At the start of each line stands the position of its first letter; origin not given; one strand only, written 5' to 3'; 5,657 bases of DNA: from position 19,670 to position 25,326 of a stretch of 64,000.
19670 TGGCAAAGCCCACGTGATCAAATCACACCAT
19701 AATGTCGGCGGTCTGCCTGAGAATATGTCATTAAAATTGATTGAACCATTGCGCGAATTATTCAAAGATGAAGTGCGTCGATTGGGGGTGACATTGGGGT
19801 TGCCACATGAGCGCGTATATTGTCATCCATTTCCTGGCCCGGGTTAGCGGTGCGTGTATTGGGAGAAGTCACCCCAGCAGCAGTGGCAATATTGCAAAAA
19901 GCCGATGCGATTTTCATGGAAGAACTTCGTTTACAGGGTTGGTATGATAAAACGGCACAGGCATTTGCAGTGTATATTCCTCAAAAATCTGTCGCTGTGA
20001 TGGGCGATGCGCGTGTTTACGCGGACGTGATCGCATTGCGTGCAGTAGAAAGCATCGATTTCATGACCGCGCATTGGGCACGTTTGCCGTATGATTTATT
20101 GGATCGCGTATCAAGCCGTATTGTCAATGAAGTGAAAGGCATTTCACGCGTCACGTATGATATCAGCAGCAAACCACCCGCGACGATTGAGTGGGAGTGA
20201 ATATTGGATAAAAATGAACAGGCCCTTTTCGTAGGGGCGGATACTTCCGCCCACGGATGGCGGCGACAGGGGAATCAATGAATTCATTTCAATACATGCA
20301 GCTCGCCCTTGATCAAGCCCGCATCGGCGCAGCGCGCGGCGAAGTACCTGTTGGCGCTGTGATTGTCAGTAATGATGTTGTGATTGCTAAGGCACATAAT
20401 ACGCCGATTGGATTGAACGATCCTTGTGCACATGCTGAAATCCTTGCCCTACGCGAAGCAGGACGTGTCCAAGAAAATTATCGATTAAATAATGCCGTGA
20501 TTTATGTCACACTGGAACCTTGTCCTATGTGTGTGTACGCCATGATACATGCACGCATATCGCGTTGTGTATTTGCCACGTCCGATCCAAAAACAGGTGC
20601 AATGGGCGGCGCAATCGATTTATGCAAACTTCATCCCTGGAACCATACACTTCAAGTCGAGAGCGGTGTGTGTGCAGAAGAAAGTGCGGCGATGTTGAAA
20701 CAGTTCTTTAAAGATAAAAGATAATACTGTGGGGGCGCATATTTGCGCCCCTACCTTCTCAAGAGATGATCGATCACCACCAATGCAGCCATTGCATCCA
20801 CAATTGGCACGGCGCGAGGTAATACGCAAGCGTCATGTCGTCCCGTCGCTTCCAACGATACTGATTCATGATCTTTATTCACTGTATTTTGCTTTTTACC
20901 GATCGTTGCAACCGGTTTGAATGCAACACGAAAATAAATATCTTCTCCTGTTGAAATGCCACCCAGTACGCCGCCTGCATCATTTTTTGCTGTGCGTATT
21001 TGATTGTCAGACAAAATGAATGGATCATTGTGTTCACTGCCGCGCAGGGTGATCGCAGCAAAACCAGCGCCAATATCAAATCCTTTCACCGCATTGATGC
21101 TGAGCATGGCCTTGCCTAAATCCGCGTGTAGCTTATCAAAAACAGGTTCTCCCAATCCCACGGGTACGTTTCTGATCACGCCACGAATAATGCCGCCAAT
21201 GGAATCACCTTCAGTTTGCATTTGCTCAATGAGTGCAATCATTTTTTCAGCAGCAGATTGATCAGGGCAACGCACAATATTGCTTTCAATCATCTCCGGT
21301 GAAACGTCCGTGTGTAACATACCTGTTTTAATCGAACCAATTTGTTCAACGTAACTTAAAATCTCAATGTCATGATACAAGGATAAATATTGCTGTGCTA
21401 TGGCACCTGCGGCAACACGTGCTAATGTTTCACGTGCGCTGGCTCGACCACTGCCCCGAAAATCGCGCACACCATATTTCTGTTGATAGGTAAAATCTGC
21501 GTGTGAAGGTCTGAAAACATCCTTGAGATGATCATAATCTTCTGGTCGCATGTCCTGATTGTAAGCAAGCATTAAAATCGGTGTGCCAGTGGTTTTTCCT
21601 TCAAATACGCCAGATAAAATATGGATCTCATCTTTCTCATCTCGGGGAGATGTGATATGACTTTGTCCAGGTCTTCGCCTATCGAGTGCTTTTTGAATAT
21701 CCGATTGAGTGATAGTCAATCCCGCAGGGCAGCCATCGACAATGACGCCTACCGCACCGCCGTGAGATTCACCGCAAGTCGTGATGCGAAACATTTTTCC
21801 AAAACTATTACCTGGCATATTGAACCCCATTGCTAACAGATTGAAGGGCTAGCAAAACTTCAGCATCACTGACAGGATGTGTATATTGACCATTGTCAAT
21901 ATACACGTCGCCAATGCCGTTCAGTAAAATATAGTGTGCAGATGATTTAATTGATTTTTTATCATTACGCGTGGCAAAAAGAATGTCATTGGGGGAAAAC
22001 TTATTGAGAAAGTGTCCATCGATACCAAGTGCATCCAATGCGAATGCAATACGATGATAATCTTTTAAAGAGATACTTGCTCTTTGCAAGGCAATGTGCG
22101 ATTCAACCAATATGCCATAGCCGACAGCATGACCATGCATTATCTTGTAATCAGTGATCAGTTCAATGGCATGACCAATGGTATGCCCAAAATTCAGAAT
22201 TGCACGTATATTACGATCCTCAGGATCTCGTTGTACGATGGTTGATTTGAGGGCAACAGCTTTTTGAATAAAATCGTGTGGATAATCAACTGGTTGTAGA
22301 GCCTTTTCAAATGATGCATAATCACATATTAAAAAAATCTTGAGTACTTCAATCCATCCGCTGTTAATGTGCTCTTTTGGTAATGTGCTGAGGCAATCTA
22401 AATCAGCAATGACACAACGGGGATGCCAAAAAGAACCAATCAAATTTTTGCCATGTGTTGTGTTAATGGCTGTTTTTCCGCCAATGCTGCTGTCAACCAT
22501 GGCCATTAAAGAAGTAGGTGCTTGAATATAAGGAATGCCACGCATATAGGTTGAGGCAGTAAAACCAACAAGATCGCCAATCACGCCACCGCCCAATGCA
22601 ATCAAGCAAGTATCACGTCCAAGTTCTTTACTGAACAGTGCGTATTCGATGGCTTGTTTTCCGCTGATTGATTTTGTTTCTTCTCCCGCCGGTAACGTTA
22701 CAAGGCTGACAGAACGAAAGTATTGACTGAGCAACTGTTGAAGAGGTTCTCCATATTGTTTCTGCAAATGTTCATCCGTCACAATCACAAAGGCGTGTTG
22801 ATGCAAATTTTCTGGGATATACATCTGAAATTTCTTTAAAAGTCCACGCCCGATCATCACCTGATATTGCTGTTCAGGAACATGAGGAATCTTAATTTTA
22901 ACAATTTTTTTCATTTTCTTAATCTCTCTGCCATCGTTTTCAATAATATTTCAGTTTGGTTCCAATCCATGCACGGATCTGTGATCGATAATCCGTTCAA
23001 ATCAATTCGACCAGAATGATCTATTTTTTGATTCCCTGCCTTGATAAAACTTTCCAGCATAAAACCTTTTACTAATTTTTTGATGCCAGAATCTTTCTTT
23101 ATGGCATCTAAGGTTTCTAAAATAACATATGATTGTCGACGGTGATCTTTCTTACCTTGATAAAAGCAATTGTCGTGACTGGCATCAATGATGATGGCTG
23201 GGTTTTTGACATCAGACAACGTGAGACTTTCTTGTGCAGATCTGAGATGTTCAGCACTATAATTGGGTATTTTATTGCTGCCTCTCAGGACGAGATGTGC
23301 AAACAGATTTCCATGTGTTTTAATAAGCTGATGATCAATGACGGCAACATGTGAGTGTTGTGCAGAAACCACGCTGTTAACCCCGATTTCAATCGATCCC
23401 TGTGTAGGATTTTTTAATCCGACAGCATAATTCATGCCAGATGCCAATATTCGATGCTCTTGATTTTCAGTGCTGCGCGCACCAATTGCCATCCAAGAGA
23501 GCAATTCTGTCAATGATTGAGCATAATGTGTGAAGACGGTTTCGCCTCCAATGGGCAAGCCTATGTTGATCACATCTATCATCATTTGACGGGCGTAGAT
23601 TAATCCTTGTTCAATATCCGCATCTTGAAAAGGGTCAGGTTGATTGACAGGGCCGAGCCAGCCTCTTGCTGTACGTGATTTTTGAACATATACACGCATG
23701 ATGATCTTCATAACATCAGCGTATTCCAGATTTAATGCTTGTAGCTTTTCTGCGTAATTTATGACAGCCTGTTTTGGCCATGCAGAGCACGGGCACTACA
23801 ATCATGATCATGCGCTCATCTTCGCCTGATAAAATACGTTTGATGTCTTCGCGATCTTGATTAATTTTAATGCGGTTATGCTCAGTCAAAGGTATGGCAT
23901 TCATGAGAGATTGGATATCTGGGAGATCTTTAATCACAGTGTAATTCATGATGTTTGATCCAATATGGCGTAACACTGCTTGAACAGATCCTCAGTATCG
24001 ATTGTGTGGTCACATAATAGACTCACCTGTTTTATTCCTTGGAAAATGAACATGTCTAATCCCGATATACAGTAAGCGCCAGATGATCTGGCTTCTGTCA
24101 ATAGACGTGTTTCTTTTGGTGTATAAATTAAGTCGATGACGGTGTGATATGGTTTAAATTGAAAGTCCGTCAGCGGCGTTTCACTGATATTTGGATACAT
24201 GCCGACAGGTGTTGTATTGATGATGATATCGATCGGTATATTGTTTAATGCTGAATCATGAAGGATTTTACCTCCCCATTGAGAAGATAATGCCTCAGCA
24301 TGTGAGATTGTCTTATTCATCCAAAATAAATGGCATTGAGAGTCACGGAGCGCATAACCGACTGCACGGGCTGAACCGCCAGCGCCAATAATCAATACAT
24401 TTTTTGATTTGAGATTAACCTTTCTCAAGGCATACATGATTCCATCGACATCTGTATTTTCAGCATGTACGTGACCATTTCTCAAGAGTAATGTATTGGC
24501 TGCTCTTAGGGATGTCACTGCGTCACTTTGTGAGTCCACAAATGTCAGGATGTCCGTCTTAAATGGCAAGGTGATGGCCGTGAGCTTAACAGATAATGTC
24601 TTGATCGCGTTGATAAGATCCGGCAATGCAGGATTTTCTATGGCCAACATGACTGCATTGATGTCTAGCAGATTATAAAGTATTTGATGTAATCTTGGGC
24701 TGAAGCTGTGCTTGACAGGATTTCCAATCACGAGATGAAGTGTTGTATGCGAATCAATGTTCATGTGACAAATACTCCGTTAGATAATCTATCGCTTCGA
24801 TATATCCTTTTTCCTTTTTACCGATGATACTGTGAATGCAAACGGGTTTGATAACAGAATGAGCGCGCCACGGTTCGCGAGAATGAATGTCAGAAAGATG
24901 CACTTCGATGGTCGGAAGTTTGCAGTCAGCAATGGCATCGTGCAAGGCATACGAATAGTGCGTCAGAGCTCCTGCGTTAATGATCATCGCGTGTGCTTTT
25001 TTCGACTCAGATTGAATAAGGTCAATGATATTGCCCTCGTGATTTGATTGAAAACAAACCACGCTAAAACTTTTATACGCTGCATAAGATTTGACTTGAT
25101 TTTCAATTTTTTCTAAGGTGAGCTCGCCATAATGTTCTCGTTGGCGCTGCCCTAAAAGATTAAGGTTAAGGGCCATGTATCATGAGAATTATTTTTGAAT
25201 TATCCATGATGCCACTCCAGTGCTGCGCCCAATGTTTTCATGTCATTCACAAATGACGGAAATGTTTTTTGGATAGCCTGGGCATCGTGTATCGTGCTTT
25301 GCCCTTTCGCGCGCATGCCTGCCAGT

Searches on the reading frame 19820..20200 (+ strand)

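Call 47: search_protein_families(library=pfam, max_evalue=0.01, proteins=[window:19820-20200:+])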
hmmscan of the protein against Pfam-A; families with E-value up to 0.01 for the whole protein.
window:19820-20200:+ (126 aa): 1 family
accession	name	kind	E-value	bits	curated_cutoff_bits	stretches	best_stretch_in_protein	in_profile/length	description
PF00958.27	GMP_synt_C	-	5.8e-42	142.1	27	1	34-125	1-92/92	GMP synthase C terminal domain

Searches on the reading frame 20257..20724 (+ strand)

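Call 47: search_protein_families(library=pfam, max_evalue=0.01, proteins=[window:20257-20724:+])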
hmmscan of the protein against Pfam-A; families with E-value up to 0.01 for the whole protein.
window:20257-20724:+ (155 aa): 3 families
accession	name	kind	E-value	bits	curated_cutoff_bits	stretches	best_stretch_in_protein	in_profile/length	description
PF14437.12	MafB19-deam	-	1.2e-33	116.4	27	1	8-155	1-142/142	MafB19-like deaminase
PF00383.29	dCMP_cyt_deam_1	-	4.1e-27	94.5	25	1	12-107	6-101/102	Cytidine and deoxycytidylate deaminase zinc-binding region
PF14439.12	Bd3614-deam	-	0.00013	22.4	38.5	1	34-104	12-84/113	Bd3614-like deaminase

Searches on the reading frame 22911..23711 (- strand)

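Call 49: search_protein_families(library=pfam, max_evalue=0.01, proteins=[window:22911-23711:-])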
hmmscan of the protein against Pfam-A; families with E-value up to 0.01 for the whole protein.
window:22911-23711:- (266 aa): 1 family
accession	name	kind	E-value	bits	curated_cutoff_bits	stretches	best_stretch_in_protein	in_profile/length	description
PF00793.26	DAHP_synth_1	-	2.8e-38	131.8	25.5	1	2-257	50-269/270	DAHP synthetase I family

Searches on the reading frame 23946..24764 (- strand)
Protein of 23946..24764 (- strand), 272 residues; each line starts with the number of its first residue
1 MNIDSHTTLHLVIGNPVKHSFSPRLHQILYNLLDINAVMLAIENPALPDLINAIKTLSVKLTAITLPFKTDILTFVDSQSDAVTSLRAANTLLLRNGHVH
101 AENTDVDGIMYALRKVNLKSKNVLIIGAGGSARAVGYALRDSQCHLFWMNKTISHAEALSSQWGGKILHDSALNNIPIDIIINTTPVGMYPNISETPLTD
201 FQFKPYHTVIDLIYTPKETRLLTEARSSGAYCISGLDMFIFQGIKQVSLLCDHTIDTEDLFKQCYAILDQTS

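Call 49: search_protein_families(library=pfam, max_evalue=0.01, proteins=[window:23946-24764:-])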
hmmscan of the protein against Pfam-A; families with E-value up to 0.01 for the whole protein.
window:23946-24764:- (272 aa): 2 families
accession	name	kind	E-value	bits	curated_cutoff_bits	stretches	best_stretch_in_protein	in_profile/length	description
PF08501.16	Shikimate_dh_N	-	2.5e-16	60.1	27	1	12-92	1-83/83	Shikimate dehydrogenase substrate binding domain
PF01488.26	Shikimate_DH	-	1.3e-06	29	24.3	1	114-183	5-81/138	Shikimate / quinate 5-dehydrogenase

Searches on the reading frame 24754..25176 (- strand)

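Call 47: search_protein_families(library=pfam, max_evalue=0.01, proteins=[window:24754-25176:-])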
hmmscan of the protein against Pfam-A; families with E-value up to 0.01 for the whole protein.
window:24754-25176:- (140 aa): 2 families
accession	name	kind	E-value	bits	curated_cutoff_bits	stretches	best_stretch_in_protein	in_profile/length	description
PF01220.24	DHquinase_II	-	2.8e-48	163.6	23.3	1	4-132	9-137/138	Dehydroquinase class II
PF05777.17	Acp26Ab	-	0.0073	17.4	25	1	31-99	4-72/90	Drosophila accessory gland-specific peptide 26Ab (Acp26Ab)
